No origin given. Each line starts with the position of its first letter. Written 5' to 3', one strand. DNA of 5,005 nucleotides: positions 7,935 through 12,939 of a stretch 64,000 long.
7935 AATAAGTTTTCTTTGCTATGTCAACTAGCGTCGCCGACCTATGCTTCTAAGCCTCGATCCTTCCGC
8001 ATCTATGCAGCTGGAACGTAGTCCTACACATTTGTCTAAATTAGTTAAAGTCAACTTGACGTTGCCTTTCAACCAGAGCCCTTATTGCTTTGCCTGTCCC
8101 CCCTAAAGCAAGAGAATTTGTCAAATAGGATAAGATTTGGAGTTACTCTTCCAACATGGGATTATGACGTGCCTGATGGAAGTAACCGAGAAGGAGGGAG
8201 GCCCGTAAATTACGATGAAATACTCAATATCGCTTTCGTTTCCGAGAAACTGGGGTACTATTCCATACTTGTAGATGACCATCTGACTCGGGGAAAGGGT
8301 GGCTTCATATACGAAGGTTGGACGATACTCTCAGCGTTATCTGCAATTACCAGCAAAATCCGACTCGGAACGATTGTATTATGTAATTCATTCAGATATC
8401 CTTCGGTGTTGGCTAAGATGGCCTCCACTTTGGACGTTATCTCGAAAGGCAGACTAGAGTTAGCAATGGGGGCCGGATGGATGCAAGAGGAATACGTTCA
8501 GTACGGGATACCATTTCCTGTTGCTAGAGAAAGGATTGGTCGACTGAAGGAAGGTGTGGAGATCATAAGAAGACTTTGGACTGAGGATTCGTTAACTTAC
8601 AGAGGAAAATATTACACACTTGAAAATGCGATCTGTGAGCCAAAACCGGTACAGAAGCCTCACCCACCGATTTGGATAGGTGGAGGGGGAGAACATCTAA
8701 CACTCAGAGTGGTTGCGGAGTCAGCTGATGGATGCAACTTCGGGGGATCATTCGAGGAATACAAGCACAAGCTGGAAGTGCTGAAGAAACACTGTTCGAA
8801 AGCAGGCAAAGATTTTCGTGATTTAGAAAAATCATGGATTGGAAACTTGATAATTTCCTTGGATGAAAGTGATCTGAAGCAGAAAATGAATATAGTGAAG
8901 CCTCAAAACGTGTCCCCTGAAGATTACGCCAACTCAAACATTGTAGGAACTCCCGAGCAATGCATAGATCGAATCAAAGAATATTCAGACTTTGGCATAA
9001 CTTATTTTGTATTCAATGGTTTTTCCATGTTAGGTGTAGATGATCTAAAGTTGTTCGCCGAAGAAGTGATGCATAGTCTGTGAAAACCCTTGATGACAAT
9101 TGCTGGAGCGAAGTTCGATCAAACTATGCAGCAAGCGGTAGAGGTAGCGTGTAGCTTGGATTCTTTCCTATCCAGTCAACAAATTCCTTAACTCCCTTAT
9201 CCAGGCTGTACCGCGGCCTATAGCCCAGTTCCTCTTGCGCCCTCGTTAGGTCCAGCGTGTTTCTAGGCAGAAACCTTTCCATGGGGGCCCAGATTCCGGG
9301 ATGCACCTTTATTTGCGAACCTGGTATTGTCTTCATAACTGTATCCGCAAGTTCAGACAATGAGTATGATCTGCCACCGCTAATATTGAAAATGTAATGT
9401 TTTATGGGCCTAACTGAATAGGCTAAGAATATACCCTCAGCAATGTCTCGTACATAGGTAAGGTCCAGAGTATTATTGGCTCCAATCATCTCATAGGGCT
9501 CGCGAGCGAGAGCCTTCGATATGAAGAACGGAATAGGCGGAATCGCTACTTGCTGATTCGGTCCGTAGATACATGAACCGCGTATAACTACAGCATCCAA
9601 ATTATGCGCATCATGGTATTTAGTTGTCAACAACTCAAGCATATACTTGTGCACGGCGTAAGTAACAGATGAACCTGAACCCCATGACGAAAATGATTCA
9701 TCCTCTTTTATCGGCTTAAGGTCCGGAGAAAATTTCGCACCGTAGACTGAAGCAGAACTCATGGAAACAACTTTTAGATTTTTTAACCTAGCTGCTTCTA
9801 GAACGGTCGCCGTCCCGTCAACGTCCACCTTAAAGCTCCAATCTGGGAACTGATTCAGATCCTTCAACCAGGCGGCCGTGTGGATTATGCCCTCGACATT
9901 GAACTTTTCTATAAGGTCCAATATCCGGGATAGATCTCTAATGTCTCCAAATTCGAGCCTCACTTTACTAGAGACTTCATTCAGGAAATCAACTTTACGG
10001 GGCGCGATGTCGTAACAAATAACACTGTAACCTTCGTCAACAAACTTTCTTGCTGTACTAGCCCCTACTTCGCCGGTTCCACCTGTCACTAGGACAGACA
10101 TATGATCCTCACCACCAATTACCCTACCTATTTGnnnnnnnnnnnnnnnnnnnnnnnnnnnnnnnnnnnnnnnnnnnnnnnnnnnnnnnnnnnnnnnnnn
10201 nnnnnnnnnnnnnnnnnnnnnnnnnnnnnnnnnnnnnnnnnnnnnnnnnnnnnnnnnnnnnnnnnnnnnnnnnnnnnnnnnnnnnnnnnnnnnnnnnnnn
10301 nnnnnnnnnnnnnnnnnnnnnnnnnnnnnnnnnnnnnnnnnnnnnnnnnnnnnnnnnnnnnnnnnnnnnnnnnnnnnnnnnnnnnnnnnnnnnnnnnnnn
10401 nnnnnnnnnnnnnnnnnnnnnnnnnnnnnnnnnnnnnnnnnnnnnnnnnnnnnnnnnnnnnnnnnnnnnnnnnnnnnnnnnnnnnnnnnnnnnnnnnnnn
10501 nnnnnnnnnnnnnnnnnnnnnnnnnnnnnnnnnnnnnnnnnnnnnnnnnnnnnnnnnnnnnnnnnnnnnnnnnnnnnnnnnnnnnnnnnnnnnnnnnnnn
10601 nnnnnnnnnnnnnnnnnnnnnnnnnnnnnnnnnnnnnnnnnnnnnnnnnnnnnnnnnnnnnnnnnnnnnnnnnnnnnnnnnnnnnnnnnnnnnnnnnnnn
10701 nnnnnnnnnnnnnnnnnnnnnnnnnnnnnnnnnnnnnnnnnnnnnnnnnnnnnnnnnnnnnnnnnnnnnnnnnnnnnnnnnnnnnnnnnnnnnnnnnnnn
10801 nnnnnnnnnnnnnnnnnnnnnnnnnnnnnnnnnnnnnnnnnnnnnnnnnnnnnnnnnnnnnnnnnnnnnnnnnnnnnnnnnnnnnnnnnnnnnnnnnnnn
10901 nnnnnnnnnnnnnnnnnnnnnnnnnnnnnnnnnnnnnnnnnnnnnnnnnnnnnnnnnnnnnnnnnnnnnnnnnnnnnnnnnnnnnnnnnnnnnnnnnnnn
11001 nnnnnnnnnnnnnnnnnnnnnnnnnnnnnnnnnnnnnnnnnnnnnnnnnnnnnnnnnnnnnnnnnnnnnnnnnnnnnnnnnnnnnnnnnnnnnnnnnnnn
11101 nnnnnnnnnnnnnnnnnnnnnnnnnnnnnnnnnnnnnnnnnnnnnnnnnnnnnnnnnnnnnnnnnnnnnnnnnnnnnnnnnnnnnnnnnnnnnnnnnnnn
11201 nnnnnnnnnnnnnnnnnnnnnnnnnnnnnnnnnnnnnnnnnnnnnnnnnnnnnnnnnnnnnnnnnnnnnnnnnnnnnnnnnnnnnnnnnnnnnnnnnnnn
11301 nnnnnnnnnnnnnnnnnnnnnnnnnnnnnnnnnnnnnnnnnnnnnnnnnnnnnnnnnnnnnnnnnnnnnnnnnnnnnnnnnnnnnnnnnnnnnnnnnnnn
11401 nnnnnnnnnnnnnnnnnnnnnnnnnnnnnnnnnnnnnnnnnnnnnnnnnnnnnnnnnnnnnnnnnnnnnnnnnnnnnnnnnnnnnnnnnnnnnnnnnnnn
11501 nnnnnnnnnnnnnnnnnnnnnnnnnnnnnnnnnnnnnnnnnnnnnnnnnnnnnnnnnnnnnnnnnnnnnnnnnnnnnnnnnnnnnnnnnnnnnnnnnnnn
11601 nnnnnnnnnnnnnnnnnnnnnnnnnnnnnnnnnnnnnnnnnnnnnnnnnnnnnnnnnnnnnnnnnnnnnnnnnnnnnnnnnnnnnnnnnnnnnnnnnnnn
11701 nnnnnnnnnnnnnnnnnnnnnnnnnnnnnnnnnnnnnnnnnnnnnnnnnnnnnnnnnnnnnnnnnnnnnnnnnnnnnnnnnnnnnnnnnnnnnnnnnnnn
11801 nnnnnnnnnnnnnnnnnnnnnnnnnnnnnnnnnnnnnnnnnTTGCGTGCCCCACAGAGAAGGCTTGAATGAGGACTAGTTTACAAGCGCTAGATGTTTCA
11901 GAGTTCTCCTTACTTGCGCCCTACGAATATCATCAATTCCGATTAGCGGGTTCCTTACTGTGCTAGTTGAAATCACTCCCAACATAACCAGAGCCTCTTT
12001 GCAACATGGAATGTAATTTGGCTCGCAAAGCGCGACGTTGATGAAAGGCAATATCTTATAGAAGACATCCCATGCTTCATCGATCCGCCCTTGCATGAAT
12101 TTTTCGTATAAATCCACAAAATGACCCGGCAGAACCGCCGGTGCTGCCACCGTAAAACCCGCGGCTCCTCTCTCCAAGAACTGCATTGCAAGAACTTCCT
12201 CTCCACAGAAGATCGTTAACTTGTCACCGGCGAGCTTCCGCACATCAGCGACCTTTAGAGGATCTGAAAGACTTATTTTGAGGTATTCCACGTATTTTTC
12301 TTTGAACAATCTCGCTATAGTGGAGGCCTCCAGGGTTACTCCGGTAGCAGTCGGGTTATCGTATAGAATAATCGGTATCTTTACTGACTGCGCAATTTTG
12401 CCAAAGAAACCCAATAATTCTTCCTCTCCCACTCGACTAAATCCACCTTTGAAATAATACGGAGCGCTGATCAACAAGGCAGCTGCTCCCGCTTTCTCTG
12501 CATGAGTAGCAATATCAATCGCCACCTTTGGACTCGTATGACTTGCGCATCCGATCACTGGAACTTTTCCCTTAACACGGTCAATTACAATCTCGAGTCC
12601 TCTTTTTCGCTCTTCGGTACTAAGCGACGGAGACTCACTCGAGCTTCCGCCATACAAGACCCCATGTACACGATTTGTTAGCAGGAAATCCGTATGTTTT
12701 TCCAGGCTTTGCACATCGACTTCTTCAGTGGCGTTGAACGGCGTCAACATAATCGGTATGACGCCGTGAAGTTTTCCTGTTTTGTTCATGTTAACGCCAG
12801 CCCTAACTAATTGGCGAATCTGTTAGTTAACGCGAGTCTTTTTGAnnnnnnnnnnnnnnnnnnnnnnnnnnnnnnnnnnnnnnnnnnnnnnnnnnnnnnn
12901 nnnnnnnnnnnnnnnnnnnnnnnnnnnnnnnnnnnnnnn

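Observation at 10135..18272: AcnX (large+small) sits in an operon with a sugar-type ABC transporter, a DapA-family aldolase and an SdhA-like flavoprotein: a substrate-unknown catabolic module, not the isoprenoid context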

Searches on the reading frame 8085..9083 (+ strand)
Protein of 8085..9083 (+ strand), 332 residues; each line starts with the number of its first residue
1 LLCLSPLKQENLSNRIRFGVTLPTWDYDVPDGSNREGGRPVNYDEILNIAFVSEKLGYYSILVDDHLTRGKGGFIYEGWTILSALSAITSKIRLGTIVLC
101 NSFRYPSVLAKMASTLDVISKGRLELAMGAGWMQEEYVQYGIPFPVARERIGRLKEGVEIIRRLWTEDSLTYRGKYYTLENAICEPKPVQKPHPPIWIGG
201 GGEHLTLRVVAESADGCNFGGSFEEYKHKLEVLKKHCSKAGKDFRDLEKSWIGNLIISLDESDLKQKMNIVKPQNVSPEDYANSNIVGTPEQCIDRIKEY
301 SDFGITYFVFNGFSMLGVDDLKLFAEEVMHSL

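Call 3: search_protein_families(library=pfam, proteins=[window:8085-9083:+])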
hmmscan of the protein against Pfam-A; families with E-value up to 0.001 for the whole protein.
window:8085-9083:+ (332 aa): 1 family
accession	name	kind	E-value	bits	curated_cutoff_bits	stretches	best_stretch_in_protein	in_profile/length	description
PF00296.26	Bac_luciferase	-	9.4e-51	173.5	27.9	1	38-268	16-241/314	Luciferase-like monooxygenase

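Call 4: search_protein_families(library=ncbifam, proteins=[window:8085-9083:+])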
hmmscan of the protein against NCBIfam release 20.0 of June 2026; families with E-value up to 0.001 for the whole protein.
window:8085-9083:+ (332 aa): 29 families (the best 25 are shown)
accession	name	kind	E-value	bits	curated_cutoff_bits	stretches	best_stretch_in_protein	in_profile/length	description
TIGR03560.1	F420_Rv1855c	subfamily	1.4e-70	237.6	231.4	1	42-250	11-225/227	TIGR03560 family F420-dependent LLM class oxidoreductase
TIGR03621.1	F420_MSMEG_2516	subfamily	3.8e-48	164.1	213.15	1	44-311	14-280/295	TIGR03621 family F420-dependent LLM class oxidoreductase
TIGR03619.1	F420_Rv2161c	subfamily_domain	2e-45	155.3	166.9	1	52-311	6-246/247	TIGR03619 family F420-dependent LLM class oxidoreductase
TIGR03856.1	F420_MSMEG_2906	subfamily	1e-38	133.3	243.7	1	42-251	14-208/249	LLM class F420-dependent oxidoreductase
TIGR04021.1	LLM_DMSO2_sfnG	equivalog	3.1e-35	122.2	382.95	1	43-245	27-229/350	dimethylsulfone monooxygenase SfnG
TIGR03565.1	alk_sulf_monoox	equivalog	2.2e-31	109.2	518.2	2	35-244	18-219/346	FMNH2-dependent alkanesulfonate monooxygenase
NF001939.1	PRK00719.1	subfamily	4.9e-31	107.8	510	2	34-244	17-219/373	alkanesulfonate monooxygenase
TIGR03557.1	F420_G6P_family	subfamily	5.6e-28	98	210.4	1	44-217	13-185/316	TIGR03557 family F420-dependent LLM class oxidoreductase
TIGR03554.1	F420_G6P_DH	equivalog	8.4e-25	87.5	420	1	44-250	16-226/331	glucose-6-phosphate dehydrogenase (coenzyme-F420)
TIGR03571.1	lucif_BA3436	subfamily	4.4e-22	78.7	303.9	1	13-262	8-244/304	TIGR03571 family LLM class oxidoreductase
TIGR03555.1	F420_mer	equivalog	2.7e-21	76.3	348.7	1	45-267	13-224/325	5,10-methylenetetrahydromethanopterin reductase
NF002619.0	PRK02271.1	equivalog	3.1e-21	76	276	1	43-270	13-228/329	5,10-methylenetetrahydromethanopterin reductase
TIGR03612.1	RutA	equivalog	4.4e-19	69.2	498.3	1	76-243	65-234/355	pyrimidine utilization protein A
TIGR03559.1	F420_Rv3520c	subfamily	1.4e-17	63.8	335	1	75-180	37-140/325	LLM class F420-dependent oxidoreductase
TIGR03885.1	flavin_revert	hypoth_equivalog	2.6e-17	63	398.7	1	45-216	14-181/315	TIGR03885 family FMN-dependent LLM class oxidoreductase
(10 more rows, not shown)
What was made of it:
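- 8085..9083 (+): F420-type luciferase-like (LLM) oxidoreductase, convergent with the SDR gene. TIGR03560 gives 237.6 bits against a cut-off of 231.4 (call 4).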

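Call 69: search_protein_families(library=ncbifam, max_evalue=0.00001, proteins=[window:8085-9083:+])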
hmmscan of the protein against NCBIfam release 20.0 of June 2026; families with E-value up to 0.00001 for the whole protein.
window:8085-9083:+ (332 aa): 27 families (the best 25 are shown)
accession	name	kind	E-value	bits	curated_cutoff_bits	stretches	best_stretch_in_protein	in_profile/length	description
TIGR03560.1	F420_Rv1855c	subfamily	1.4e-70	237.6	231.4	1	42-250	11-225/227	TIGR03560 family F420-dependent LLM class oxidoreductase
TIGR03621.1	F420_MSMEG_2516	subfamily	3.8e-48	164.1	213.15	1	44-311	14-280/295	TIGR03621 family F420-dependent LLM class oxidoreductase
TIGR03619.1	F420_Rv2161c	subfamily_domain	2e-45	155.3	166.9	1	52-311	6-246/247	TIGR03619 family F420-dependent LLM class oxidoreductase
TIGR03856.1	F420_MSMEG_2906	subfamily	1e-38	133.3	243.7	1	42-251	14-208/249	LLM class F420-dependent oxidoreductase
TIGR04021.1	LLM_DMSO2_sfnG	equivalog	3.1e-35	122.2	382.95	1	43-245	27-229/350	dimethylsulfone monooxygenase SfnG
TIGR03565.1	alk_sulf_monoox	equivalog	2.2e-31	109.2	518.2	1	35-244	18-219/346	FMNH2-dependent alkanesulfonate monooxygenase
NF001939.1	PRK00719.1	subfamily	4.9e-31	107.8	510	1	34-244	17-219/373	alkanesulfonate monooxygenase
TIGR03557.1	F420_G6P_family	subfamily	5.6e-28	98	210.4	1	44-217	13-185/316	TIGR03557 family F420-dependent LLM class oxidoreductase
TIGR03554.1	F420_G6P_DH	equivalog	8.4e-25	87.5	420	1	44-250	16-226/331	glucose-6-phosphate dehydrogenase (coenzyme-F420)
TIGR03571.1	lucif_BA3436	subfamily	4.4e-22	78.7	303.9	1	13-262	8-244/304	TIGR03571 family LLM class oxidoreductase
TIGR03555.1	F420_mer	equivalog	2.7e-21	76.3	348.7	1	45-267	13-224/325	5,10-methylenetetrahydromethanopterin reductase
NF002619.0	PRK02271.1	equivalog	3.1e-21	76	276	1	43-270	13-228/329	5,10-methylenetetrahydromethanopterin reductase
TIGR03612.1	RutA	equivalog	4.4e-19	69.2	498.3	1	76-243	65-234/355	pyrimidine utilization protein A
TIGR03559.1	F420_Rv3520c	subfamily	1.4e-17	63.8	335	1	75-180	37-140/325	LLM class F420-dependent oxidoreductase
TIGR03885.1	flavin_revert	hypoth_equivalog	2.6e-17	63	398.7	1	45-216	14-181/315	TIGR03885 family FMN-dependent LLM class oxidoreductase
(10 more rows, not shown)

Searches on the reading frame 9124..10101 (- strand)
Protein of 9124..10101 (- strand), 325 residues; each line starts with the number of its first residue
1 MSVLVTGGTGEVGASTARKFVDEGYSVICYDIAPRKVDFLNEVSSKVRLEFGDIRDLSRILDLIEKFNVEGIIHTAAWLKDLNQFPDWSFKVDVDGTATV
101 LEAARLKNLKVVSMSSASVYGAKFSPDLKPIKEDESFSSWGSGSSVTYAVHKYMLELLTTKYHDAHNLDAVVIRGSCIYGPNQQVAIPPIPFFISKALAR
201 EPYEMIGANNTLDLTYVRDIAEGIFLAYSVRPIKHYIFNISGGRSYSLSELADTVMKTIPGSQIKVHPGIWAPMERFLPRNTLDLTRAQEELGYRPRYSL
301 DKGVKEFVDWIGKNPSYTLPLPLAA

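Call 3: search_protein_families(library=pfam, proteins=[window:9124-10101:-])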
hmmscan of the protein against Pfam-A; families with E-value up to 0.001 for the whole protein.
window:9124-10101:- (325 aa): 8 families
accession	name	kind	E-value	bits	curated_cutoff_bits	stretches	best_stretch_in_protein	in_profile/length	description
PF01370.27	Epimerase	-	8e-34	117.5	20.9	1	3-230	1-227/240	NAD dependent epimerase/dehydratase family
PF16363.11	GDP_Man_Dehyd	-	1.1e-29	104.4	27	1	4-306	1-331/332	GDP-mannose 4,6 dehydratase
PF01073.25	3Beta_HSD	-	2.2e-14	53.6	22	1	4-228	1-229/280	3-beta hydroxysteroid dehydrogenase/isomerase family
PF04321.23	RmlD_sub_bind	-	7.1e-12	45.4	27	1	1-268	1-240/287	RmlD substrate binding domain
PF02719.21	Polysacc_synt_2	-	5.2e-08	32.9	20.2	1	3-114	1-126/293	Polysaccharide biosynthesis protein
PF07993.18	NAD_binding_4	-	2.2e-07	30.7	20.1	1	68-180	88-209/258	Male sterility protein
PF08659.16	KR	-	4.6e-05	23.9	22.6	1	3-110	3-129/180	KR domain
PF00106.31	adh_short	-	0.00026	21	26.6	1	3-67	3-71/195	short chain dehydrogenase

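Call 4: search_protein_families(library=ncbifam, proteins=[window:9124-10101:-])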
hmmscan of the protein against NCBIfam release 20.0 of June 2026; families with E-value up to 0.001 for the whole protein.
window:9124-10101:- (325 aa): 31 families (the best 25 are shown)
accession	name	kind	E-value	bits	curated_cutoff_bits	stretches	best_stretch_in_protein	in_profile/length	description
TIGR01181.1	dTDP_gluc_dehyt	equivalog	2.6e-26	92.5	365.1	1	3-318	2-318/321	dTDP-glucose 4,6-dehydratase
TIGR01179.1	galE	equivalog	6e-22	77.9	262.3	2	3-180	2-178/332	UDP-glucose 4-epimerase GalE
TIGR04180.1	EDH_00030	hypoth_equivalog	3.1e-20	72.4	475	1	3-298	1-296/297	NAD-dependent 4,6-dehydratase LegB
TIGR03466.1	HpnA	hypoth_equivalog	3e-17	62.5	367.65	1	1-256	1-243/327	hopanoid-associated sugar epimerase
NF042422.1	oxyalk_red_OleD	equivalog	3e-16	59.7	580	1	1-230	1-217/329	2-alkyl-3-oxoalkanoate reductase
TIGR02197.1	heptose_epim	equivalog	4.9e-16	58.8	274.6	1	3-312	1-314/316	ADP-glyceromanno-heptose 6-epimerase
NF007956.0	PRK10675.1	subfamily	2.5e-15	56.4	394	1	1-165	1-166/338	UDP-glucose 4-epimerase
TIGR02622.1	CDP_4_6_dhtase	equivalog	1.2e-11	44.4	278.45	1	2-123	6-136/352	CDP-glucose 4,6-dehydratase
NF043036.1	ErythonDh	equivalog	1.6e-11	44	325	1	1-174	1-175/321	D-erythronate dehydrogenase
NF041293.1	G6PDh_Azf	equivalog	2.3e-09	37.1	400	1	2-174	4-178/252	NAD-dependent glucose-6-phosphate dehydrogenase Azf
NF052578.1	StrlDmthSdmBMthl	equivalog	3.3e-09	36.9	600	1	1-183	1-174/328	sterol demethylase protein SdmB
NF007490.0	PRK10084.1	subfamily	3.5e-09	36.1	649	1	1-316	1-339/361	dTDP-glucose 4,6-dehydratase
NF042423.1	oxyalk_red_Shew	equivalog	2.1e-08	33.6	580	1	2-228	10-221/331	2-alkyl-3-oxoalkanoate reductase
TIGR01214.1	rmlD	equivalog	2.7e-08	33.2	224.05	1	3-267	2-234/285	dTDP-4-dehydrorhamnose reductase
NF007582.0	PRK10217.1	equivalog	4.4e-08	32.6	698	1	3-317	4-337/355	dTDP-glucose 4,6-dehydratase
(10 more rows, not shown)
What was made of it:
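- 9124..10101 (-): Extended short-chain dehydrogenase/epimerase-family protein. No NCBIfam equivalog is reached (calls 3, 4).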

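Call 40: search_solved_structures(query=window:9124-10101:-, max_evalue=1e-15)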
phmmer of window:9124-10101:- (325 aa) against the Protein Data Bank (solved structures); distinct sequences matched with E-value up to 1e-15: 5.
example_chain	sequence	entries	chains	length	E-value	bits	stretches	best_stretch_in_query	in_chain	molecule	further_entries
4zrm_A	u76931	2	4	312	1.7e-19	74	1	1-313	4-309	UDP-glucose 4-epimerase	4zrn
8vr2_A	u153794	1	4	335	1.3e-18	71.1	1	3-316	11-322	NAD-dependent epimerase/dehydratase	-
6bwl_A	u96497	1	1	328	1.4e-18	70.9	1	1-312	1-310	Pal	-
7ys8_A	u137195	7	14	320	2.2e-16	63.7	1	1-311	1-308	UDP-glucose 4-epimerase | UDP-glucose 4-epimerase along with EC 5.1.3.2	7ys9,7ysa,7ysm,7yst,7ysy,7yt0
2hun_A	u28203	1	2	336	6.6e-16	62.2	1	1-321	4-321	336aa long hypothetical dTDP-glucose 4,6-dehydratase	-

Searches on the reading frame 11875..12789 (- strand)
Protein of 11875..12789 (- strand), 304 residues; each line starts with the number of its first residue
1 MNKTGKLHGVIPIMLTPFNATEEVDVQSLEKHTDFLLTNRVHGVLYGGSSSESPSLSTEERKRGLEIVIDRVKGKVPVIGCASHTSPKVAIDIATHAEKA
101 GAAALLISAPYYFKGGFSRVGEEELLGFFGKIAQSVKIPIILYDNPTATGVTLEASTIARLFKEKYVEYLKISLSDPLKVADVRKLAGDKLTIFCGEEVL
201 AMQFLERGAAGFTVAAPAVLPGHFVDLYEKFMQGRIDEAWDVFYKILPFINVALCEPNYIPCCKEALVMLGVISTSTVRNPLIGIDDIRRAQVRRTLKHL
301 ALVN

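Call 3: search_protein_families(library=pfam, proteins=[window:11875-12789:-])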
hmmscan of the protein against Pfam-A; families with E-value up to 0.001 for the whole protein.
window:11875-12789:- (304 aa): 1 family
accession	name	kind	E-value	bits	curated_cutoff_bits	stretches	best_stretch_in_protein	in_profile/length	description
PF00701.28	DHDPS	-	1.1e-53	182.3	22.1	1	7-299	2-288/289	Dihydrodipicolinate synthetase family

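Call 4: search_protein_families(library=ncbifam, proteins=[window:11875-12789:-])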
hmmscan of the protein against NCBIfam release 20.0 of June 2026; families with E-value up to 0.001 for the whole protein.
window:11875-12789:- (304 aa): 7 families
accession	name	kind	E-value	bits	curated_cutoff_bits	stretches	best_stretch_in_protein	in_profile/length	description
TIGR00674.1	dapA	equivalog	9.4e-58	195.3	206.15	1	9-299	1-285/286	4-hydroxy-tetrahydrodipicolinate synthase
TIGR02313.1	HpaI-NOT-DapA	exception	6.4e-44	149.9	396.7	1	7-301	1-290/294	2,4-dihydroxyhept-2-ene-1,7-dioic acid aldolase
NF003164.0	PRK04147.1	equivalog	1.5e-30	106.5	281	1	6-298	3-288/294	N-acetylneuraminate lyase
TIGR00683.1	nanA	equivalog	1.6e-25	90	382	1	7-288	1-276/293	N-acetylneuraminate lyase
NF040954.1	Arch_KDGaldase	equivalog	5.9e-25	88.2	390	1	10-253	4-235/288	bifunctional 2-dehydro-3-deoxy-phosphogluconate/2-dehydro-3-deoxy-6-phosphogalactonate aldolase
TIGR03249.1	KdgD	equivalog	5.1e-24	84.9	373.95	1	6-299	8-297/299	5-dehydro-4-deoxyglucarate dehydratase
NF002958.0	PRK03620.1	subfamily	2e-23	82.7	278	1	6-299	10-298/307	5-dehydro-4-deoxyglucarate dehydratase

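Call 37: search_solved_structures(query=window:11875-12789:-, max_evalue=1e-20)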
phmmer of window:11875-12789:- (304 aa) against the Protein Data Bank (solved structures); distinct sequences matched with E-value up to 1e-20: 75 (the best 60 are shown).
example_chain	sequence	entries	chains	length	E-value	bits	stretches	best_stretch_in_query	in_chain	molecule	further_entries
2yxg_A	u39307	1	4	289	1.4e-43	152.7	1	8-303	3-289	Dihydrodipicolinate synthase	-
3di0_A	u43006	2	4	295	1.2e-33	120.1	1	8-296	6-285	Dihydrodipicolinate synthase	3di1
3daq_A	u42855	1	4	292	4.7e-32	114.9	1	8-291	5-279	Dihydrodipicolinate synthase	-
6xgs_A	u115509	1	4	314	2.8e-31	112.3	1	6-304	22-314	4-hydroxy-tetrahydrodipicolinate synthase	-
2a6n_A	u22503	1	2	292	3.4e-30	108.8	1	9-302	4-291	Dihydrodipicolinate synthase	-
2pur_A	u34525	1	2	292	6.5e-30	107.9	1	9-302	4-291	Dihydrodipicolinate synthase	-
7loy_A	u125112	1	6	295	6.7e-30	107.8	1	11-300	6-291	4-hydroxy-tetrahydrodipicolinate synthase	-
7mjf_A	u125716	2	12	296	6.8e-30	107.8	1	11-300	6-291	4-hydroxy-tetrahydrodipicolinate synthase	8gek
7lvl_A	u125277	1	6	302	7.3e-30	107.7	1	11-300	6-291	4-hydroxy-tetrahydrodipicolinate synthase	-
3si9_A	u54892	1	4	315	1e-29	107.2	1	6-302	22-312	Dihydrodipicolinate synthase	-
4i7u_A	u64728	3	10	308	1.4e-29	106.8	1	8-304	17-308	Dihydrodipicolinate synthase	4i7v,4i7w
2ehh_A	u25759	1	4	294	1.4e-29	106.7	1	8-299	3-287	Dihydrodipicolinate synthase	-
1dhp_A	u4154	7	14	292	1.7e-29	106.5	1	9-302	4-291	DIHYDRODIPICOLINATE SYNTHASE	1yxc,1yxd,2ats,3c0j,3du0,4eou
2ojp_A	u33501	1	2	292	2.3e-29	106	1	9-302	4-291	Dihydrodipicolinate synthase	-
2a6l_A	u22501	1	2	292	2.4e-29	106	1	9-302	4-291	Dihydrodipicolinate synthase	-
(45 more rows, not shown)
